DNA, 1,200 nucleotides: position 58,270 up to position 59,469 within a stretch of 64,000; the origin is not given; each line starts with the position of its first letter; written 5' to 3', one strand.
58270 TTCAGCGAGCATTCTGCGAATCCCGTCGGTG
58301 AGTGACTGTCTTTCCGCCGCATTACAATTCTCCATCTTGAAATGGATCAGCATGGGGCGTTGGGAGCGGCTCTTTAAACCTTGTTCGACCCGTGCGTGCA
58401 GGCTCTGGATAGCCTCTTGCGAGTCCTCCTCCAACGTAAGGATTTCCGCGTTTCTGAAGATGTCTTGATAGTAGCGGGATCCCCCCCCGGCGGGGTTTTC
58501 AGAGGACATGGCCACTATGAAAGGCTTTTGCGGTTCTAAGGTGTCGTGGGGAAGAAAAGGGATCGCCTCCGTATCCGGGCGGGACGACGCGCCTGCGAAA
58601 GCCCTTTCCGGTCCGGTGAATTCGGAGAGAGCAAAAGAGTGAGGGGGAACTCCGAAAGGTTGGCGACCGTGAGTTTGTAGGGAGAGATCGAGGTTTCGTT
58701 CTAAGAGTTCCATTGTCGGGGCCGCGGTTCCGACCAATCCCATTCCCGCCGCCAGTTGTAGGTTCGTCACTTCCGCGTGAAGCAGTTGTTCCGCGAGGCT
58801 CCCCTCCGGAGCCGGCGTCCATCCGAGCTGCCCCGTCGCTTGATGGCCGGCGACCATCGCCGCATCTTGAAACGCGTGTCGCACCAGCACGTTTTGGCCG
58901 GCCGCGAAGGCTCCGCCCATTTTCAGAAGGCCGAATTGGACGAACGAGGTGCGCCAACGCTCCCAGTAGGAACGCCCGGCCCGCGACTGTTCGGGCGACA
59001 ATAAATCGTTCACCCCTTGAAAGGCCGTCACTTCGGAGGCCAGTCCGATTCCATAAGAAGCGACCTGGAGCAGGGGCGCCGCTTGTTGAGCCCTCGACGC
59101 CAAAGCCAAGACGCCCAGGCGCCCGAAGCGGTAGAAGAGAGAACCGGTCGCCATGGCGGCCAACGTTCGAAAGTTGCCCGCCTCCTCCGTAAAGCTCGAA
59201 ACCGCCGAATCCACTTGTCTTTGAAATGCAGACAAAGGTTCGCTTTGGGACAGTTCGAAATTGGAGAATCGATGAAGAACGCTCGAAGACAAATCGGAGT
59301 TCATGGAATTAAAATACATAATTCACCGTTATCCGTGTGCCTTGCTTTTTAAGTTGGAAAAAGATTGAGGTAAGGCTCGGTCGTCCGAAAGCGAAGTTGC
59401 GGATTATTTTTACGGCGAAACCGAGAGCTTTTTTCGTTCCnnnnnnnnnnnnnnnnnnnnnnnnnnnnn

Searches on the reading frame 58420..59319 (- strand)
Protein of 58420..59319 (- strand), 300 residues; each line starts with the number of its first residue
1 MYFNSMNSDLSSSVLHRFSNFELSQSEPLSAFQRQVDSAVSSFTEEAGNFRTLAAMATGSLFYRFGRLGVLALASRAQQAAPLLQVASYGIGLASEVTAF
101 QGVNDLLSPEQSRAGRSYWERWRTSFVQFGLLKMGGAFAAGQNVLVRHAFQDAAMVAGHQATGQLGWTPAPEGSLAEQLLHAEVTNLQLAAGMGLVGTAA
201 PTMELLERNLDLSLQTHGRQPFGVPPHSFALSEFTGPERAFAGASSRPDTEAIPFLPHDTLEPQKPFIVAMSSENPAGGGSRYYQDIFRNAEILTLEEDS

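Call 52: predict_structure(alignment_id=A5)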
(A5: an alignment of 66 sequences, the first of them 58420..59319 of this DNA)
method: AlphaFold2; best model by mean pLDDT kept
length: 300 residues; sequences in the alignment: 66
mean_pLDDT: 77.9   pTM: 0.65
mean pLDDT of the five models: 77.9, 77.3, 76.6, 75.9, 75.3
residues with pLDDT >= 90: 159; 70-90: 32; 50-70: 71; < 50: 38
segments of 3 or more residues with pLDDT < 50: 226-247, 271-273
pLDDT, mean of each block of 10 residues (from residue 1): 54 55 66 90 94 94 94 92 93 97 94 88 96 93 95 97 97 95 94 92 89 77 50 43 48 52 54 50 52 54
secondary structure, 60 per line:
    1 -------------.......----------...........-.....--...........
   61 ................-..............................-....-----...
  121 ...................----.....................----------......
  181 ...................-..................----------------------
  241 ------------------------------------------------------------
elements in order: H14-20 H31-41 H43-47 H50-76 H78-107 H109-112 H118-139 H144-164 H175-199 H201-218

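Call 56: fold_search(model_id=the predicted structure, library=pdb)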
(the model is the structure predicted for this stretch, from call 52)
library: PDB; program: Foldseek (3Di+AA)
matches with E <= 10: 200; with E <= 0.001: 0
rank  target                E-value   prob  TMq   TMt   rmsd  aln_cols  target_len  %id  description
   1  7met_B                8.3e-01  0.08  0.10  0.07  22.5       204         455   14  A. baumannii MsbA in complex with TBT1 decoupler (released 2021-10-06)
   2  6uw9_A                1.1e+00  0.11  0.14  0.09  20.5       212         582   13  Cryo-EM structure of the human TRPV3 K169A mutant in the presence of 2-APB, determined in lipid nanodisc (released 2020-07-01)
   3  5zm9                  1.1e+00  0.21  0.17  0.28  13.3       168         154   11  Crystal structure of hexacoordinated heme protein from anhydrobiotic tardigrade at pH 7 (released 2019-01-02)
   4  7xge_A                1.1e+00  0.15  0.15  0.23  21.6       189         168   12  Crystal structure of MCL-1 in complex with computationally designed inhibitor protein (released 2022-07-20)
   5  6e6a_B                1.2e+00  0.15  0.14  0.23  18.2       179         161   14  Triclinic crystal form of IncA G144A point mutant (released 2019-07-10)
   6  3fr9_B                1.4e+00  0.33  0.18  0.25  15.8       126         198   12  Tetramerization and Cooperativity in Plasmodium falciparum glutathione transferase are mediated by the atypic loop 113 (released 2010-01-26)
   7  7xgf_A                1.4e+00  0.11  0.15  0.22  18.6       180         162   11  Crystal structure of BCL-xL in complex with computationally designed inhibitor protein (released 2022-07-20)
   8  1qu7_A                1.8e+00  0.15  0.16  0.20  48.1       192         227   11  FOUR HELICAL-BUNDLE STRUCTURE OF THE CYTOPLASMIC DOMAIN OF A SERINE CHEMOTAXIS RECEPTOR (released 2000-07-12)
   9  6w08_A                2.1e+00  0.12  0.18  0.16  18.9       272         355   11  Crystal Structure of Motility Associated Killing Factor E from Vibrio cholerae (released 2020-03-11)
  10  9qsx_C                2.3e+00  0.33  0.17  0.20  13.1       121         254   14  Cryo-EM structure of aquaporin 3 at pH 8.0 (released 2026-02-18)
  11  7s88_A                2.3e+00  0.10  0.14  0.08  18.3       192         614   12  Open apo-state cryo-EM structure of human TRPV6 in glyco-diosgenin detergent (released 2021-11-17)
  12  9nww_B                2.4e+00  0.12  0.17  0.11  13.8       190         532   12  Single-particle cryo-EM structure of the first variant of mobilized colistin resistance (MCR-1) in its ligand-bound st (released 2025-12-17)
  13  8x61_D                2.4e+00  0.11  0.16  0.24  15.2       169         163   12  Cryo-EM structure of ATP-bound FtsE(E163Q)X (released 2024-05-08)
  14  9rhg_A                2.5e+00  0.06  0.12  0.11  17.2       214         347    9  FZD7 in complex with negative allosteric modulator C407 (released 2025-12-24)
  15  6sgw_B                2.6e+00  0.06  0.14  0.11  23.2       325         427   12  Structure of the ESX-3 core complex (released 2019-10-09)
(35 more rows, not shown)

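Call 62: fold_search(model_id=the predicted structure, library=viral)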
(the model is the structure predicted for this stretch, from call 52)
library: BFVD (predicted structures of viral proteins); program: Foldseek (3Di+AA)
matches with E <= 10: 193; with E <= 0.001: 0
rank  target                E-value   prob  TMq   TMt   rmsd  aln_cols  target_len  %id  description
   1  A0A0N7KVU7            1.5e-01  0.38  0.17  0.19  29.8       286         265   10  (no name in the UniProt tables at hand)
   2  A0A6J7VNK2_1          3.1e-01  0.25  0.18  0.07  21.9       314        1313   15  Uncharacterized protein [uncultured Caudovirales phage]
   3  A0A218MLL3            3.1e-01  0.15  0.14  0.11  24.0       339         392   14  Uncharacterized protein [uncultured virus]
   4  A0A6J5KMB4            3.8e-01  0.14  0.13  0.11  31.5       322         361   16  Uncharacterized protein [uncultured Caudovirales phage]
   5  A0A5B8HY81            4.0e-01  0.08  0.10  0.07  24.0       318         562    9  Uncharacterized protein [Mimiviridae sp. ChoanoV1]
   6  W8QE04                6.4e-01  0.23  0.18  0.25  12.7       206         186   16  Uncharacterized protein [Chloriridovirus anopheles1]
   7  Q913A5                7.6e-01  0.14  0.13  0.08  25.1       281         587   12  Nucleoprotein (Fragment) [Zaire ebolavirus]
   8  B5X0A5                8.4e-01  0.12  0.14  0.10  23.9       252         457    9  Uncharacterized protein [Helicoverpa armigera NPV NNg1]
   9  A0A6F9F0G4            8.8e-01  0.15  0.17  0.18  23.6       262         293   13  LO6a (Fragment) [Bueycito anole adomavirus]
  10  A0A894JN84            9.6e-01  0.25  0.22  0.20  15.2       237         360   11  (no name in the UniProt tables at hand)
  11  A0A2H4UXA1            9.6e-01  0.16  0.19  0.16  24.5       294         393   12  Mitochondrial carrier protein-like protein [Drosophila innubila nudivirus]
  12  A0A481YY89            1.0e+00  0.13  0.13  0.18  24.7       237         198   11  Uncharacterized protein [Marseillevirus LCMAC202]
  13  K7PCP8                1.0e+00  0.11  0.13  0.14  27.0       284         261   13  Membrane ORF153B [Cyprinid herpesvirus 2]
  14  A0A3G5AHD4            1.1e+00  0.08  0.13  0.09  23.4       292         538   13  Uncharacterized protein [Sylvanvirus sp.]
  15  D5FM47                1.1e+00  0.08  0.13  0.12  27.1       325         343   11  ORF59 [black bullhead herpesvirus]
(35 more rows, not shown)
